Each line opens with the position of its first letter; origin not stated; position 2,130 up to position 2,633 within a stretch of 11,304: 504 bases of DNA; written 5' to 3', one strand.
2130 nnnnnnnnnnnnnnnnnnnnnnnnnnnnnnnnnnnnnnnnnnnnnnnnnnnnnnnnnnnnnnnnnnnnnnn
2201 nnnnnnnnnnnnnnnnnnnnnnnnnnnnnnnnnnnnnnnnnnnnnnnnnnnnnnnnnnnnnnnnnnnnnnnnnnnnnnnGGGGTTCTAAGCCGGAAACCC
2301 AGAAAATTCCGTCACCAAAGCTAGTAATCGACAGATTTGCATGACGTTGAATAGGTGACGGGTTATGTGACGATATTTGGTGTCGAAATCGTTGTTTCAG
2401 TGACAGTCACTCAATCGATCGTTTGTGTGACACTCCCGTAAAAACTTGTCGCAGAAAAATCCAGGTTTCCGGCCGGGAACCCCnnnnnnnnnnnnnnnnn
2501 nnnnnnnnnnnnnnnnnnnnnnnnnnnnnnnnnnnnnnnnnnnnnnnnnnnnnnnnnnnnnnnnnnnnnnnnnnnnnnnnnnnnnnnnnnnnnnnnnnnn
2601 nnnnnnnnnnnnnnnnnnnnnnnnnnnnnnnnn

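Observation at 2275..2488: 204-bp miniature element with Tn3-type inverted repeats and a perfect 5-bp target duplication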

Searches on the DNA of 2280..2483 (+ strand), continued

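Call 68: search_dna_similar(query=window:2280-2483:+, collection=ecoli_genomes, mode=near, max_rows=60, rows=spread)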
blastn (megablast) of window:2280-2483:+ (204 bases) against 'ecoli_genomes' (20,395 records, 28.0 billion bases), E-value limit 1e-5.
Records with a match: 159; places in all: 166; records where one place covers at least 80% of the query: 143.
Genomes with a match: 153 of 5426; with a place that covers at least 80% of the query: 139. Places per genome that has any: lowest 1, median 1, highest 4. On chromosomes: 2 places; on plasmids: 164.
Best place of each record, by identity: >=99% 30; 95-99% 3; 90-95% 5; 80-90% 121.
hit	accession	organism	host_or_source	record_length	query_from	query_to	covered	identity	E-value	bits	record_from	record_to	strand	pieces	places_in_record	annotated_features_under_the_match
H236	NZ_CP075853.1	Escherichia coli strain S19-651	Homo sapiens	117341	1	204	100%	100.0%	9e-102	377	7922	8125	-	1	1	hypothetical protein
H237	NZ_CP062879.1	Escherichia coli O157:H16 strain Res13-Lact-PEA12-26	Sus scrofa domesticus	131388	1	204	100%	100.0%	9e-102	377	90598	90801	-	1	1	none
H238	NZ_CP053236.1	Escherichia coli strain SCU-106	Homo sapiens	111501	1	204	100%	100.0%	9e-102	377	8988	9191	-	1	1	hypothetical protein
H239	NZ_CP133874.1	Escherichia coli strain ES5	Homo sapiens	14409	1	204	100%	100.0%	9e-102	377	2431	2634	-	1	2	none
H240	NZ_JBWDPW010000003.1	Escherichia coli strain HCP4S3_I4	Sus scrofa domesticus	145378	1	204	100%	100.0%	9e-102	377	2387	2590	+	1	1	none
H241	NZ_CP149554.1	Escherichia coli strain 1604D011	Sus scrofa domesticus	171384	1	204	100%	100.0%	9e-102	377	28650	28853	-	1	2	tnpA: IS66-like element accessory protein TnpA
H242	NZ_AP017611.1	Escherichia coli strain 20Ec-P-124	Sus scrofa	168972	1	204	100%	99.5%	4e-100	372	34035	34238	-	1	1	hypothetical protein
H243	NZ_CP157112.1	Escherichia coli strain UTME-9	Sus scrofa domesticus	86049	1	204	100%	99.5%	4e-100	372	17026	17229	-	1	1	hypothetical protein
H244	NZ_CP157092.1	Escherichia coli strain UTME-14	Sus scrofa domesticus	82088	1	204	100%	99.5%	4e-100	372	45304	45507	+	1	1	hypothetical protein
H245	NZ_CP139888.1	Escherichia coli strain ECO21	Homo sapiens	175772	1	204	100%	99.5%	4e-100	372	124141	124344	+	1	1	hypothetical protein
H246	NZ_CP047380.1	Escherichia coli strain CAU16175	swine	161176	1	204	100%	99.0%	2e-98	366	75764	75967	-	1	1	hypothetical protein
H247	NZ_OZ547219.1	Escherichia coli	Homo sapiens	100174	1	204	100%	90.7%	4e-70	272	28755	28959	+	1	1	none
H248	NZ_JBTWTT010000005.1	Escherichia coli strain JMF1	Wildebeest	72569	1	204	100%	88.8%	2e-63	250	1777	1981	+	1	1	none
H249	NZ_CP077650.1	Escherichia coli strain ST865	Homo sapiens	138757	1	203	100%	88.2%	3e-61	243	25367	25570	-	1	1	none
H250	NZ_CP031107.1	Escherichia coli strain AMSCJX02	Giant panda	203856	1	193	95%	88.1%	3e-57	230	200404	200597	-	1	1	none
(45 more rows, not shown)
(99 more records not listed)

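Call 87: search_dna_similar(query=L026:4980-8027:+, collection=ecoli_genomes, mode=distant, max_rows=60, max_evalue=1e-30)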
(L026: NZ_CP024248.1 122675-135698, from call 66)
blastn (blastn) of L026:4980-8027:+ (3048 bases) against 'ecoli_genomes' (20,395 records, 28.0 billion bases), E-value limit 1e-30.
Records with a match: 365; places in all: 379; records where one place covers at least 80% of the query: 142.
Genomes with a match: 342 of 5426; with a place that covers at least 80% of the query: 126. Places per genome that has any: lowest 1, median 1, highest 4. On chromosomes: 9 places; on plasmids: 370.
Best place of each record, by identity: >=99% 28; 95-99% 18; 90-95% 14; 80-90% 169; 60-80% 136.
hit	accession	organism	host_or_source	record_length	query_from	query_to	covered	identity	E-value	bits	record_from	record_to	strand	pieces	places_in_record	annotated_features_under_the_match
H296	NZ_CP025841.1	Escherichia coli strain 214-4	Homo sapiens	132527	1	3048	100%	100.0%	0e+0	5497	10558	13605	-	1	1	Tn3 family transposase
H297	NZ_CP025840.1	Escherichia coli strain 214-4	Homo sapiens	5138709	1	3048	100%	100.0%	0e+0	5497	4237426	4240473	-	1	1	Tn3 family transposase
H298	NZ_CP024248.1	Escherichia coli O27:H7 strain B4103-1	missing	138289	1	3048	100%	100.0%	0e+0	5497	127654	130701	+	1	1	Tn3 family transposase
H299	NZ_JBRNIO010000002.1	Escherichia coli strain MB06101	seawater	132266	1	3048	100%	100.0%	0e+0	5497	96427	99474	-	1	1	Tn3 family transposase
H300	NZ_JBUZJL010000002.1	Escherichia coli strain E30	Homo sapiens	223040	1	3048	100%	100.0%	0e+0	5497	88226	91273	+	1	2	Tn3 family transposase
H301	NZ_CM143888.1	Escherichia coli strain E30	Homo sapiens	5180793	1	3048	100%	100.0%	0e+0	5497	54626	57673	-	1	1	Tn3 family transposase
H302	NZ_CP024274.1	Escherichia coli strain F9792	missing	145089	1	3048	100%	99.9%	0e+0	5488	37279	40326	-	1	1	Tn3 family transposase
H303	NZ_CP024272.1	Escherichia coli strain F8111-1SC3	missing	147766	1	3048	100%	99.9%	0e+0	5488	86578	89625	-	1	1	Tn3 family transposase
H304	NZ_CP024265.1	Escherichia coli O169:H41 strain F6326-C1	missing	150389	1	3048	100%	99.9%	0e+0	5488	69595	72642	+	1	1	Tn3 family transposase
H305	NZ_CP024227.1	Escherichia coli O169:H41 strain 2014EL-1345-2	missing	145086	1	3048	100%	99.9%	0e+0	5488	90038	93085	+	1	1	Tn3 family transposase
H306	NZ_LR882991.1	Escherichia coli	-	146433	1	3048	100%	99.9%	0e+0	5488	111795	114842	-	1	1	Tn3 family transposase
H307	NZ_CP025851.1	Escherichia coli strain 510016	Homo sapiens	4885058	1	3048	100%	99.8%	0e+0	5475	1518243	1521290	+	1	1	Tn3 family transposase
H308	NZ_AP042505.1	Escherichia coli strain OkiPb01679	bovine feces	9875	1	3048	100%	99.3%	0e+0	5403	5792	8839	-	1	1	Tn3 family transposase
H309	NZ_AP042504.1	Escherichia coli strain OkiPb01679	bovine feces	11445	1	3048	100%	99.3%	0e+0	5403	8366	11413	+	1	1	Tn3 family transposase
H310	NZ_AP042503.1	Escherichia coli strain OkiPb01679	bovine feces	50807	1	3048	100%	99.3%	0e+0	5403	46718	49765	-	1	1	Tn3 family transposase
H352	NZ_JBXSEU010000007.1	Escherichia coli strain PEC414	Sus scrofa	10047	24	2992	97%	67.9%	0e+0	996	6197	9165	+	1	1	Tn3 family transposase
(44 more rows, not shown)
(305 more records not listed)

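Call 96: get_annotated_region(hit=H352, flank=6000)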
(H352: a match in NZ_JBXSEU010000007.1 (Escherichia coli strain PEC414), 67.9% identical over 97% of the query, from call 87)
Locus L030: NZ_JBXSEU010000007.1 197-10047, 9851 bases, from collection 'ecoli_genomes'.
description: Escherichia coli strain PEC414 plasmid pPEC414_6, whole genome shotgun sequence
organism: Escherichia coli strain PEC414 (NCBI taxid 562)
replicon: plasmid pPEC414_6; assembly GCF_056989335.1
host: Sus scrofa; source: swine feces; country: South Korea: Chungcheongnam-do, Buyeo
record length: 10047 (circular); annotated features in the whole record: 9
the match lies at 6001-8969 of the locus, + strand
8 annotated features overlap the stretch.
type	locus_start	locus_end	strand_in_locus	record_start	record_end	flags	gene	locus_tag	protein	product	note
CDS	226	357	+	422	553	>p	-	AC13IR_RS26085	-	zinc-ribbon domain-containing protein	incomplete; partial in the middle of a contig; missing C-terminus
CDS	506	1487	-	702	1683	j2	-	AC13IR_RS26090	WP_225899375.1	IS5-like element IS5 family transposase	programmed frameshift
CDS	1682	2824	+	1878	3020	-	wzz(fepE)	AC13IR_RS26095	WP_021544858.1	LPS O-antigen length regulator Wzz(fepE)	-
CDS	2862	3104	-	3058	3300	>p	-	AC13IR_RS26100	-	cupin domain-containing protein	incomplete; partial in the middle of a contig; missing N-terminus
CDS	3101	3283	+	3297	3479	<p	-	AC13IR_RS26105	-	TM2 domain-containing protein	incomplete; partial in the middle of a contig; missing N-terminus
CDS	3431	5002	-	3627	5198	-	-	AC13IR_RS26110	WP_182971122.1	ATP-binding cassette domain-containing protein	-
CDS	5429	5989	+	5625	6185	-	-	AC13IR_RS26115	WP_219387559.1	recombinase family protein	-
CDS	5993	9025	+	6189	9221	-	-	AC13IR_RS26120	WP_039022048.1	Tn3 family transposase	-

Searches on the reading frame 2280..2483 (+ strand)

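Call 64: search_dna_similar(query=L024:1901-4930:-, collection=plasmids, mode=protein, max_rows=40, max_evalue=1e-50)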
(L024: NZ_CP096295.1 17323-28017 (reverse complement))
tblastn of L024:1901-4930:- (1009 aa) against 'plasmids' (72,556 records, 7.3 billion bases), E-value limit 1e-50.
Records with a match: 3719; places in all: 4208; records where one place covers at least 80% of the query: 1645.
Best place of each record, by identity: >=99% 1; 80-90% 132; 60-80% 1392; <60% 2194.
By first word of the organism name: Klebsiella 1715; Escherichia 672; Enterobacter 323; Pseudomonas 159; Citrobacter 153; Vibrio 94; Bacillus 84; Xanthomonas 65; Providencia 60; Aeromonas 55; and 68 more.
By predicted mobility (MOB-suite, as given by PLSDB): conjugative 2666; non-mobilizable 585; mobilizable 468.
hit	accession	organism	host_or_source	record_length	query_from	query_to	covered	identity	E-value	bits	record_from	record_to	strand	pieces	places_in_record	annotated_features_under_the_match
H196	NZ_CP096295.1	Providencia sp. PROV252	Clinical or host-associated ...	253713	1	1009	100%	100.0%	0e+0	2041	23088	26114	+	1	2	Tn3 family transposase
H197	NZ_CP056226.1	Klebsiella pneumoniae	culture,Wastewater influent sample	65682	1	1008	100%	85.1%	0e+0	1754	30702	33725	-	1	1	Tn3 family transposase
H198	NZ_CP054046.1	Yersinia massiliensis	-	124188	1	1008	100%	84.6%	0e+0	1749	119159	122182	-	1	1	Tn3 family transposase | mobF: MobF family relaxase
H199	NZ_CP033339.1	Salmonella enterica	food,raw peanut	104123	1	1009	100%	84.2%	0e+0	1753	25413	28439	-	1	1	Tn3 family transposase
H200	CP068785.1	Salmonella enterica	food,peppercorn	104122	1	1009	100%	84.2%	0e+0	1753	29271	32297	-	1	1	Tn3 family transposase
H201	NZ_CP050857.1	Serratia symbiotica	-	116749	1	1009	100%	84.2%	0e+0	1751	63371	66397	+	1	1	Tn3 family transposase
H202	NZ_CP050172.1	Serratia fonticola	pure culture,root of Codonopsis pilosula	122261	1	1009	100%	84.1%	0e+0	1758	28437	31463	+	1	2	Tn3 family transposase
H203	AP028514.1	Serratia marcescens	-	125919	3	1009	100%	83.9%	0e+0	1741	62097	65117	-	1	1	hypothetical protein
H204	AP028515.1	Serratia marcescens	-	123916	3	1009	100%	83.9%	0e+0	1741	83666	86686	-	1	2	hypothetical protein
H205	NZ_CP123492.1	Arsenophonus nasoniae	Ixodiphagus hookeri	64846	1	1009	100%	83.7%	0e+0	1743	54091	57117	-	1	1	Tn3 family transposase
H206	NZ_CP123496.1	Arsenophonus nasoniae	Ixodiphagus hookeri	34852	1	1009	100%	83.7%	0e+0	1743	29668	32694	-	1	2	Tn3 family transposase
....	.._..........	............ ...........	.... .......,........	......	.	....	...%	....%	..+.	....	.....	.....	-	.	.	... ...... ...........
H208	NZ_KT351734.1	Pectobacterium carotovorum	Delia radicum intestine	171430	2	1009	100%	83.5%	0e+0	1729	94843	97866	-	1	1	Tn3 family transposase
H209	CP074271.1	Salmonella enterica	environmental,surface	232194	1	1009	100%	83.3%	0e+0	1727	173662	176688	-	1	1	none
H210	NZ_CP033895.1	Serratia liquefaciens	Stachytarpheta glabra,Flower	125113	3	1005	99%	83.6%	0e+0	1725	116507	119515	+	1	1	Tn3 family transposase | umuD: translesion error-prone DNA polymerase V autoproteolytic subunit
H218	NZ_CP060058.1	Escherichia coli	Homo sapiens,isolate,feces from healthy ...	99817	2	1009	100%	82.5%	0e+0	1712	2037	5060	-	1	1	Tn3 family transposase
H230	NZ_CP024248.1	Escherichia coli O27:H7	-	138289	2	1009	100%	81.2%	0e+0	1682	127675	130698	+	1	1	Tn3 family transposase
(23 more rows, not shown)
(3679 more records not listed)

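Call 65: get_annotated_region(hit=H218, flank=5000)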
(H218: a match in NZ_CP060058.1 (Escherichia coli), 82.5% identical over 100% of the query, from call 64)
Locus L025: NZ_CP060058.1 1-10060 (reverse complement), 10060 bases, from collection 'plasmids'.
description: Escherichia coli strain G8 plasmid unnamed1, complete sequence
organism: Escherichia coli (NCBI taxid 562)
taxonomy: Bacteria; Pseudomonadota; Gammaproteobacteria; Enterobacterales; Enterobacteriaceae; Escherichia; Escherichia coli
host: -; source: Homo sapiens,isolate,feces from healthy individual; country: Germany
typing (MOB-suite, as given by PLSDB): mobilizable; replicon IncK2/Z; relaxase MOBP,MOBP
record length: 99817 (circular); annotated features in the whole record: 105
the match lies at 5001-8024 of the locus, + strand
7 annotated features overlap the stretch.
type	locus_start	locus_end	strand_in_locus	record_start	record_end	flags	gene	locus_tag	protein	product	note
CDS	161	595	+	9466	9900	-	-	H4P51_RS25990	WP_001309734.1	transposase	GO:0006313 - DNA transposition [Evidence IEA]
CDS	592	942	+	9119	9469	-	tnpB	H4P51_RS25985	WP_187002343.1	IS66 family insertion sequence element accessory protein TnpB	-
CDS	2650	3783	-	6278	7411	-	-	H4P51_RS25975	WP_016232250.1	IS110-like element ISEc45 family transposase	-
CDS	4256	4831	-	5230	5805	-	-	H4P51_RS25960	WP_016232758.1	recombinase family protein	GO:0006310 - DNA recombination [Evidence IEA]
CDS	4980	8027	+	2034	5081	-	-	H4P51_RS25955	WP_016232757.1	Tn3 family transposase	-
CDS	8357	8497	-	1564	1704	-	-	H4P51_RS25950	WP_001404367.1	hypothetical protein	-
CDS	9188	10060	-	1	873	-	repA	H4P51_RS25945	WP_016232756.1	incFII family plasmid replication initiator RepA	GO:0006276 - plasmid maintenance [Evidence IEA]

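Call 66: get_annotated_region(hit=H230, flank=5000)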
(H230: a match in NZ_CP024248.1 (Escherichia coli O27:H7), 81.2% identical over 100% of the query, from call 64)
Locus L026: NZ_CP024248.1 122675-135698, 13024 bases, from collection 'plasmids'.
description: Escherichia coli O27:H7 strain B4103-1 plasmid unnamed3, complete sequence
organism: Escherichia coli O27:H7 (NCBI taxid 2048781)
taxonomy: Bacteria; Pseudomonadota; Gammaproteobacteria; Enterobacterales; Enterobacteriaceae; Escherichia; Escherichia coli; Escherichia coli O27:H7
host: -; source: -; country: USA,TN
typing (MOB-suite, as given by PLSDB): non-mobilizable; replicon IncFIA,IncFIA,IncFIB,IncFIC
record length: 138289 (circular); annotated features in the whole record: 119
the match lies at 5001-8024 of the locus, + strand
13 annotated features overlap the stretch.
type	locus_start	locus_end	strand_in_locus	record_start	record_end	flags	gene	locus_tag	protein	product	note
CDS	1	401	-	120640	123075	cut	cssD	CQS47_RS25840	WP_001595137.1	CS6 fimbrial usher CssD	-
CDS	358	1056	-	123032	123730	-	cssC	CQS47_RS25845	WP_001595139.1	CS6 fimbrial biogenesis chaperone CssC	-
CDS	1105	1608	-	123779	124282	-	cssB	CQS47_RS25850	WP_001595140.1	CS6 fimbrial subunit CssB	-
CDS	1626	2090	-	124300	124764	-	-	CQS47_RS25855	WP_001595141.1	hypothetical protein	-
CDS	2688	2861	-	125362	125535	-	-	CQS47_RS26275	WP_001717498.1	hypothetical protein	-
CDS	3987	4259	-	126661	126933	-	-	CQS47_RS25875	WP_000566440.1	hypothetical protein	-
CDS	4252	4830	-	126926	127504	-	-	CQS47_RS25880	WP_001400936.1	recombinase family protein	GO:0006310 - DNA recombination [Evidence IEA]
CDS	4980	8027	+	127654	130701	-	-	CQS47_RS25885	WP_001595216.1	Tn3 family transposase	-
CDS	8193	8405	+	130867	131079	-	-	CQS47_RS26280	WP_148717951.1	hypothetical protein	-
CDS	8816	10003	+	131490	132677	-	sbmA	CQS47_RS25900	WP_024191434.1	peptide antibiotic transporter SbmA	GO:0015833 - peptide transport [Evidence IEA]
CDS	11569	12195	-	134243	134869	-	-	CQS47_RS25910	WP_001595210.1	ABC transporter ATP-binding protein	-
CDS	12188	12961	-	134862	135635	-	-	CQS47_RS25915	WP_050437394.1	hypothetical protein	-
CDS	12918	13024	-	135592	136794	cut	-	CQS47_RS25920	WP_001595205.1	TolC family protein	-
